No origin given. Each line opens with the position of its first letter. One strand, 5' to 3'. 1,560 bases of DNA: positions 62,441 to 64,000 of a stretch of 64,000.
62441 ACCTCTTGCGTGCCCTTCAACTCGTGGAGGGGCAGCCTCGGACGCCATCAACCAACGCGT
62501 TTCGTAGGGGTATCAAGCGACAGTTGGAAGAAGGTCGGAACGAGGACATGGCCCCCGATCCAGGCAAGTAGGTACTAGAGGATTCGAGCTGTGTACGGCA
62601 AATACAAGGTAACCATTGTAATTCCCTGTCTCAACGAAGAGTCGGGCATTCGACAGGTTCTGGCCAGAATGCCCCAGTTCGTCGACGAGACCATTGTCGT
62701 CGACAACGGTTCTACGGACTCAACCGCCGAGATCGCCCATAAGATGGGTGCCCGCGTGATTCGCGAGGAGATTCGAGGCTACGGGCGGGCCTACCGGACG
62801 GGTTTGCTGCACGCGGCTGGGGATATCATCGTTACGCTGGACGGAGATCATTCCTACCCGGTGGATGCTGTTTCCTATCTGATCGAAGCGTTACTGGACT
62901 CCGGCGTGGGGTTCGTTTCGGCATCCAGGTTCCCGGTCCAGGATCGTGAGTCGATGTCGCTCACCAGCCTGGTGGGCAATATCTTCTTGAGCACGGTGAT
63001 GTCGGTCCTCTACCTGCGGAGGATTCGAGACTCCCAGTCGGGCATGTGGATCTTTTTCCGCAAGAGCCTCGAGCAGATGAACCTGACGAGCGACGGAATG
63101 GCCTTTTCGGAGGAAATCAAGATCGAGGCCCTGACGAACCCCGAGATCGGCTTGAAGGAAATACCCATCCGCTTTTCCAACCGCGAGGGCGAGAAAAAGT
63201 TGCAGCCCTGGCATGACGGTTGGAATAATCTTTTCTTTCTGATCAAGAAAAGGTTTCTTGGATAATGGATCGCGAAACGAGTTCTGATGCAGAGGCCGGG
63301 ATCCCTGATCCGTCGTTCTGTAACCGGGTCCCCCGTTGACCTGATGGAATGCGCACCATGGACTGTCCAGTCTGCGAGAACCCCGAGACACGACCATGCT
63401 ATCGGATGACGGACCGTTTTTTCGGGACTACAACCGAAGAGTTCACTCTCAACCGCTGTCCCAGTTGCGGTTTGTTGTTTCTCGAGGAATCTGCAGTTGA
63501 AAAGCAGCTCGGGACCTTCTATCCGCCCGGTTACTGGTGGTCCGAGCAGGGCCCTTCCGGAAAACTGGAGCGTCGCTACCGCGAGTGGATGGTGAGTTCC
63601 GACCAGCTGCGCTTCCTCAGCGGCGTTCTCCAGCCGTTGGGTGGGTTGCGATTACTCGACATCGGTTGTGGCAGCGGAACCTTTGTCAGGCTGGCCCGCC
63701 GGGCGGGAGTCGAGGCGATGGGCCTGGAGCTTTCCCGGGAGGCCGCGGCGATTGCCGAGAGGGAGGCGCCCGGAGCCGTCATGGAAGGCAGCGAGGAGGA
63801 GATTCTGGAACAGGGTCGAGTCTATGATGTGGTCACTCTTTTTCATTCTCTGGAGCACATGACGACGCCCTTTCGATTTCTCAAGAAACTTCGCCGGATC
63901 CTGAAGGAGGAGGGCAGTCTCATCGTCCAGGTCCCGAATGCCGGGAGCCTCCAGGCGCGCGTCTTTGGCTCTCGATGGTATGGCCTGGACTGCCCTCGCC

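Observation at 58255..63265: Paired polyprenyl-phosphate sugar synthases (GtrB-like and DPM1-like) flanking a TMTC/PMT-like GT-C/TPR protein: a candidate periplasmic glycosylation module inside the EPS locus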

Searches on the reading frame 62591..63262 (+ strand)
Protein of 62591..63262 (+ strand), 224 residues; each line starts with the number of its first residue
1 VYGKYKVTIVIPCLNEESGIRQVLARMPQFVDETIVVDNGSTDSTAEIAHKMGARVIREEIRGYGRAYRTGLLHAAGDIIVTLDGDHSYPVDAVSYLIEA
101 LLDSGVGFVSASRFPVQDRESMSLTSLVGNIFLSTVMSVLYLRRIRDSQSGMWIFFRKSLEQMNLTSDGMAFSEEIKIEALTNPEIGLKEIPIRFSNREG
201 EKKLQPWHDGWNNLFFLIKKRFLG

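Call 6: search_protein_families(library=pfam, max_evalue=0.01, proteins=[window:62591-63262:+])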
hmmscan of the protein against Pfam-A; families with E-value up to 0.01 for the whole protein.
window:62591-63262:+ (224 aa): 4 families
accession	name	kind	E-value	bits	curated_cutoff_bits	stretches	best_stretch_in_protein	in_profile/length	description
PF00535.33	Glycos_transf_2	-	2.8e-24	86.4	23.3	1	8-161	1-165/168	Glycosyl transferase family 2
PF13641.12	Glyco_tranf_2_3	-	6e-05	23.6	27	1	7-137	3-132/230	Glycosyltransferase like family 2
PF13506.12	Glyco_transf_21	-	0.00064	19.7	21.7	1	71-159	25-112/174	Glycosyl transferase family 21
PF13704.12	Glyco_tranf_2_4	-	0.00094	20.1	27.5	1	15-86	2-81/98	Glycosyl transferase family 2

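Call 8: search_protein_families(library=ncbifam, max_evalue=0.01, proteins=[window:62591-63262:+])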
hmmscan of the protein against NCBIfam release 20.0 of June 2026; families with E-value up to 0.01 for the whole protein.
window:62591-63262:+ (224 aa): 16 families
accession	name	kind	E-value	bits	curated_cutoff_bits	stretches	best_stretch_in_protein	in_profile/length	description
TIGR04182.1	glyco_TIGR04182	equivalog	1.5e-36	126.3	325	1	6-213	1-210/293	S-layer glycoprotein N-glycosyltransferase AglJ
NF041391.1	DPhHxTase_Halo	equivalog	8.9e-32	109.8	375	1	14-211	4-199/213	dolichyl-phosphate hexose transferase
NF058614.1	PPMAGASynPpgS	equivalog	9.9e-23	80.7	370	1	7-195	2-196/226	polyprenyl-phospho-N-acetylgalactosaminyl synthase PpgS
NF010496.0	PRK13915.1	equivalog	8.9e-16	57.8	262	1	5-111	31-153/307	glucosyl-3-phosphoglycerate synthase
TIGR04283.1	glyco_like_mftF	equivalog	1.3e-15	57.6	182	1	8-103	2-99/221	TIGR04283 family arsenosugar biosynthesis glycosyltransferase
TIGR03937.1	PgaC_IcaA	equivalog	1.3e-12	47.5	422.3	1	6-106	46-156/407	poly-beta-1,6-N-acetyl-D-glucosamine synthase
NF047588.1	GlcsyltransPgfSStrep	equivalog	3.9e-10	39.4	500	1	6-175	2-179/308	glycosyltransferase PgfS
TIGR03965.1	mycofact_glyco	equivalog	5.2e-09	35.5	280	1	6-116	75-194/467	mycofactocin biosynthesis glycosyltransferase MftF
NF007986.1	PRK10714.1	equivalog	1.9e-08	33.7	529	1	6-128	7-141/316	undecaprenyl-phosphate 4-deoxy-4-formamido-L-arabinose transferase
NF041875.1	EPS_EpsD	equivalog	2.1e-07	30.7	370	1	8-93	2-96/325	exopolysaccharide biosynthesis glycosyltransferase EpsD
NF007482.0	PRK10073.1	equivalog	1.5e-05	24.2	423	1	4-88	5-97/334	glycosyltransferase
NF038302.1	EPS_HpsE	equivalog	2e-05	23.7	300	1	6-88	2-98/307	hormogonium polysaccharide biosynthesis glycosyltransferase HpsE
NF045692.1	OglycostaseCruG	equivalog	0.00015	20.8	600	1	6-54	42-93/386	2'-O-glycosyltransferase CruG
NF041865.1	EpsU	equivalog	0.00052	19.1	700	1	4-70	38-112/394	exopolysaccharide biosynthesis GT2 family glycosyltransferase EpsU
NF047683.1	TeichurnBiosyTuaG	equivalog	0.0043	16.7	400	1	5-108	6-118/252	teichuronic acid biosynthesis protein TuaG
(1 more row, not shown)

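Call 31: search_solved_structures(query=window:62591-63262:+, max_evalue=0.00001, show_alignments=2)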
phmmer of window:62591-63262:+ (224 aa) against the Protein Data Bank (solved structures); distinct sequences matched with E-value up to 0.00001: 13.
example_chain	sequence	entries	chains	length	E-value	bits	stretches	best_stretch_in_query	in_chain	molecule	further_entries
5mlz_A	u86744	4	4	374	1.8e-11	47.6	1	4-205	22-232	Dolichol monophosphate mannose synthase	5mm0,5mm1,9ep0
4y6n_A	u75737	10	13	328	1.3e-08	38.2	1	7-118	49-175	Glucosyl-3-phosphoglycerate synthase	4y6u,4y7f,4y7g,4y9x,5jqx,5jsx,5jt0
3e25_A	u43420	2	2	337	1.3e-08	38.1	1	7-118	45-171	Putative uncharacterized protein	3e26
4ddz_A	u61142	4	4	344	1.4e-08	38.1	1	7-118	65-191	GLUCOSYL-3-PHOSPHOGLYCERATE SYNTHASE (GpgS) | Glucosyl-3-phosphoglycerate synthase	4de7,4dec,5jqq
22ao_A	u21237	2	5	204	4.4e-08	36.5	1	11-97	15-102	GmaR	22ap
9bhc_C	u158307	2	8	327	5.1e-08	36.3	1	6-130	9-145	Undecaprenyl-phosphate 4-deoxy-4-formamido-L-arabinose transferase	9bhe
8vxh_A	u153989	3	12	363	6.5e-08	35.9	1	6-130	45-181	Undecaprenyl-phosphate 4-deoxy-4-formamido-L-arabinose transferase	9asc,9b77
7pdo_A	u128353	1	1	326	3.3e-07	33.6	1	7-110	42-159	Glucosyl-3-phosphoglycerate synthase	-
7p5l_A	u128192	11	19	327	3.4e-07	33.6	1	7-110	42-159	Glucosyl-3-phosphoglycerate synthase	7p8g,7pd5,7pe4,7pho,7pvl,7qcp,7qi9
3ckj_A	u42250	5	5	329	6.1e-07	32.7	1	7-109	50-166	Putative uncharacterized protein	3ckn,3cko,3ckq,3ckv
6yv7_B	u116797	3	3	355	7.3e-07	32.5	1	6-116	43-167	Glycosyl transferase, family 2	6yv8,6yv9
6yv7_A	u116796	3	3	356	7.4e-07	32.5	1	6-116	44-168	Glycosyl transferase, family 2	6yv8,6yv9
9hwj_A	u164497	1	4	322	3.2e-06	30.4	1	5-119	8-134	Undecaprenyl-phosphate 4-deoxy-4-formamido-L-arabinose transferase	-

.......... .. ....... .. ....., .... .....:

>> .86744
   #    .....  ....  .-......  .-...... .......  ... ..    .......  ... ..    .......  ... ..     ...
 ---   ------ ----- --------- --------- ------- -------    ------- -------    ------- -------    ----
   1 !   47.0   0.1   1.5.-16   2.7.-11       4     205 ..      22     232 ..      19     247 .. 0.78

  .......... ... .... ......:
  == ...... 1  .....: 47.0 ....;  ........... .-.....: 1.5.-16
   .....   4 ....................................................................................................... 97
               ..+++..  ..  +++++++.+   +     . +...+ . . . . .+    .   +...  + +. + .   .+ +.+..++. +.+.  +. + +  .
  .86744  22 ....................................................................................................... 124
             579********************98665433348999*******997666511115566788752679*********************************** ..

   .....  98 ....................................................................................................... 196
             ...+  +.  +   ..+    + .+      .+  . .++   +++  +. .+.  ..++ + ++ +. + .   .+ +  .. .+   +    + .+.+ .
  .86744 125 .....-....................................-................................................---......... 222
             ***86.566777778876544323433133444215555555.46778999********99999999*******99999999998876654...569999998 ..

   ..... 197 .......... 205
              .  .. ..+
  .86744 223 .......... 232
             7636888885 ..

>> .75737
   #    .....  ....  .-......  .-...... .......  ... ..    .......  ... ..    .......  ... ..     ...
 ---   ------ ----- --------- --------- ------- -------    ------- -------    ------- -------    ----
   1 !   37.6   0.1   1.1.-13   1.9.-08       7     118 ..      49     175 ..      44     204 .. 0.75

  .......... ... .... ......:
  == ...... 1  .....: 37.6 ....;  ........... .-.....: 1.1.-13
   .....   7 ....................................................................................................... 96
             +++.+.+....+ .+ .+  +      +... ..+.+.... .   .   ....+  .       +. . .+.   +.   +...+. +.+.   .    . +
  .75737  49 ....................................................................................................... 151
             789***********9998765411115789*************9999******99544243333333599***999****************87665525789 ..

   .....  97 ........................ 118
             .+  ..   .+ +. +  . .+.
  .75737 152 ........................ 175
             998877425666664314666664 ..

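Call 67: find_homologous_proteins(query=window:62591-63262:+, max_evalue=1e-10)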
Query window:62591-63262:+ (224 aa): 7833 proteins with E <= 1e-10 among 8000 candidates; the best 120 are listed.
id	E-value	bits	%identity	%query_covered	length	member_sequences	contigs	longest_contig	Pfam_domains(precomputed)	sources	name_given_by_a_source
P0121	1.3e-142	491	99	100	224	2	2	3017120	PF13641.13,PF00535.33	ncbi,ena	-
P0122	3.8e-132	457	92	100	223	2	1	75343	PF13641.13,PF00535.33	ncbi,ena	-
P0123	2.1e-131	454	91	100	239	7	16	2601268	PF00535.33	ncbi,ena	-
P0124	6.5e-129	446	91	100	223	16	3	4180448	PF13641.13,PF00535.33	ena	-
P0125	1.2e-125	435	88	95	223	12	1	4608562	PF13641.13,PF00535.33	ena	-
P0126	3.6e-121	421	84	100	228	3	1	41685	PF13641.13,PF00535.33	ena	-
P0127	6.6e-121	420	86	100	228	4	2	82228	PF13641.13,PF00535.33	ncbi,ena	-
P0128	2.2e-120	418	85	100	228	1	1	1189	PF13641.13,PF00535.33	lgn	-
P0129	6.1e-118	410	83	99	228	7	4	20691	PF00535.33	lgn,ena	-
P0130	4.7e-110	385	77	100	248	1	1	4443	PF13641.13,PF00535.33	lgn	-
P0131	6.0e-110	384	75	100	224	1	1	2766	PF13641.13,PF00535.33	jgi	-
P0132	2.3e-109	382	78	99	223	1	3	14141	PF13641.13,PF00535.33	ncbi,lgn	-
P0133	7.3e-109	381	76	100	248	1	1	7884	PF13641.13,PF00535.33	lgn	-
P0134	1.3e-108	380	77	99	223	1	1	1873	PF13641.13,PF00535.33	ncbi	-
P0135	1.3e-108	380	77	99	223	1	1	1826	PF13641.13,PF00535.33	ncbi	-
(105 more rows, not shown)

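Call 68: find_encoding_contigs(protein=P0121, flank=7000, max_places=4)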
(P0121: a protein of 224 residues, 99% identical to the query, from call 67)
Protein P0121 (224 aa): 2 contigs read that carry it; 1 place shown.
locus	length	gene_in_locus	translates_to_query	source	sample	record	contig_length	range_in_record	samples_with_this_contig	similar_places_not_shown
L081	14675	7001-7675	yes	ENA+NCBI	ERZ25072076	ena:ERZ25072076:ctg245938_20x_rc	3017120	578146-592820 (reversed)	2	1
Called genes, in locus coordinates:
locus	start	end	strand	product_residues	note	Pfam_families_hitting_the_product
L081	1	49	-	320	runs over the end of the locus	PF00535:Glycos_transf_2, PF10111:Glyco_tranf_2_2 (weak), PF13641:Glyco_tranf_2_3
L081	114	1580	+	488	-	PF13727:CoA_binding_3, PF02397:Bac_transf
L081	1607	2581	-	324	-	PF01073:3Beta_HSD, PF01370:Epimerase, PF02719:Polysacc_synt_2, PF04321:RmlD_sub_bind, PF13460:NAD_binding_10 (weak), PF16363:GDP_Man_Dehyd, PF07993:NAD_binding_4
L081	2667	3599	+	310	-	PF00535:Glycos_transf_2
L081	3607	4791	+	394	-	PF13439:Glyco_transf_4 (weak), PF13579:Glyco_trans_4_4 (weak), PF00534:Glycos_transf_1, PF13692:Glyco_trans_1_4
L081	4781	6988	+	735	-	PF13424:TPR_12 (faint), PF13428:TPR_14 (faint), PF13431:TPR_17 (faint), PF13432:TPR_16 (faint), PF00515:TPR_1 (faint), PF07719:TPR_2 (faint), PF13414:TPR_11 (weak), PF14559:TPR_19 (weak), +1 more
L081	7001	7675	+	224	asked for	PF13641:Glyco_tranf_2_3 (weak), PF00535:Glycos_transf_2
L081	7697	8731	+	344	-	PF13489:Methyltransf_23, PF02353:CMAS (weak), PF07021:MetW, PF13847:Methyltransf_31, PF08241:Methyltransf_11, PF08242:Methyltransf_12, PF13649:Methyltransf_25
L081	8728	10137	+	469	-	PF03721:UDPG_MGDP_dh_N, PF00984:UDPG_MGDP_dh, PF03720:UDPG_MGDP_dh_C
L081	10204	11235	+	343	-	PF00535:Glycos_transf_2, PF10111:Glyco_tranf_2_2 (faint), PF13641:Glyco_tranf_2_3, PF13632:Glyco_trans_2_3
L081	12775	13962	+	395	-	PF00009:GTP_EFTU, PF03144:GTP_EFTU_D2, PF03143:GTP_EFTU_D3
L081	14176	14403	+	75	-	PF00584:SecE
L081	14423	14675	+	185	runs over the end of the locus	PF02357:NusG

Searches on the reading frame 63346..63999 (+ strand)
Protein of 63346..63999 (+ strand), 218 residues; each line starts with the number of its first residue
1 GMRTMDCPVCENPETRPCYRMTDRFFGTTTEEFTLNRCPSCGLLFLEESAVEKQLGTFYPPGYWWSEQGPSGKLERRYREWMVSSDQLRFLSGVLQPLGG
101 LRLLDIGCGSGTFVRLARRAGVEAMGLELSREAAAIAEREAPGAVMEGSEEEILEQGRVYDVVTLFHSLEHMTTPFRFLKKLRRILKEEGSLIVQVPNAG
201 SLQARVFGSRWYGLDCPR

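Call 65: search_protein_families(library=pfam, max_evalue=0.001, proteins=[window:63346-63999:+])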
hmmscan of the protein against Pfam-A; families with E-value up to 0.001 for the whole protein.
window:63346-63999:+ (218 aa): 7 families
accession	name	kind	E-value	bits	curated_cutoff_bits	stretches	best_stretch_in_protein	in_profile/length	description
PF13489.12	Methyltransf_23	-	4.4e-21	75.7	27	1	86-212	11-134/164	Methyltransferase domain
PF08241.18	Methyltransf_11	-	4.8e-15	56.4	21.2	1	104-194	1-95/95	Methyltransferase domain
PF08242.18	Methyltransf_12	-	6e-13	49.8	30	1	104-191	1-97/98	Methyltransferase domain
PF13649.12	Methyltransf_25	-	2.5e-11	44.6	27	1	104-190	2-97/97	Methyltransferase domain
PF07021.18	MetW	-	1.1e-09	38.6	21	1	100-205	14-118/193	Methionine biosynthesis protein MetW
PF13847.12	Methyltransf_31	-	2.5e-09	37.4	27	1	100-198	4-113/145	Methyltransferase domain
PF02353.26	CMAS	-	3.2e-07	30.4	27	1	93-195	56-165/273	Mycolic acid cyclopropane synthetase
